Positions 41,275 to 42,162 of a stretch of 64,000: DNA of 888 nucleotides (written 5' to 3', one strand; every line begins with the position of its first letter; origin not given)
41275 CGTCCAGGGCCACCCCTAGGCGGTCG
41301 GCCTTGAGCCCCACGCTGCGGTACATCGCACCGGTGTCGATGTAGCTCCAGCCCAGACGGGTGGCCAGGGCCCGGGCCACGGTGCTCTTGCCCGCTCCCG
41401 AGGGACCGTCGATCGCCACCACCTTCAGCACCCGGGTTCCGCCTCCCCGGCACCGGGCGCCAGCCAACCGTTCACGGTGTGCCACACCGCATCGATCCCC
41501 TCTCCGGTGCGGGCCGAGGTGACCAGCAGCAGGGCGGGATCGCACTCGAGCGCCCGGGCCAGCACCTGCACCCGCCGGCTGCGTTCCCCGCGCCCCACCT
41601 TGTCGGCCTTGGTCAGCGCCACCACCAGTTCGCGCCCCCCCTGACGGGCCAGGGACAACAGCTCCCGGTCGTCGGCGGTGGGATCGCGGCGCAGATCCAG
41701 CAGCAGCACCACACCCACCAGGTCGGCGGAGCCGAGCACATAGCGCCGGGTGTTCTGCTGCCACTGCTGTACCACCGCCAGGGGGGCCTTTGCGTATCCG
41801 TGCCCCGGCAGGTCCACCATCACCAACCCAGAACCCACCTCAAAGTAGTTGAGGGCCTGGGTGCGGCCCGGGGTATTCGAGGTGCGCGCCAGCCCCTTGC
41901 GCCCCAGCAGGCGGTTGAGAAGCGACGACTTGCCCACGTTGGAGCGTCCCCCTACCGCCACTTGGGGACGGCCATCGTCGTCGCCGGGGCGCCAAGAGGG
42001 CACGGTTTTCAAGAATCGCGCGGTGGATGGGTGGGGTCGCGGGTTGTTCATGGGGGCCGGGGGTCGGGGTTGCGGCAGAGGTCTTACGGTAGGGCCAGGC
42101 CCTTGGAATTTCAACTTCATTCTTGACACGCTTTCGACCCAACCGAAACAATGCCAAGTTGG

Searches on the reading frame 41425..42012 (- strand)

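Call 30: search_protein_families(library=pfam, proteins=[window:41425-42012:-], max_evalue=0.000001)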
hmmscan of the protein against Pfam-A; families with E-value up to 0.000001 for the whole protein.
window:41425-42012:- (195 aa): 4 families
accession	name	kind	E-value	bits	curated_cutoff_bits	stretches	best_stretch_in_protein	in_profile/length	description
PF01926.29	MMR_HSR1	-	2.3e-18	66.8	21.9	1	17-135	1-113/113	50S ribosome-binding GTPase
PF02421.24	FeoB_N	-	4.2e-08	33.3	27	1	17-178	2-154/156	Ferrous iron transport protein B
PF03193.22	RsgA_GTPase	-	2.3e-07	31.3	30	0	19-70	110-167/174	RsgA GTPase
PF00009.33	GTP_EFTU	-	6.2e-07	29.6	26.5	0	63-181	71-183/188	Elongation factor Tu GTP binding domain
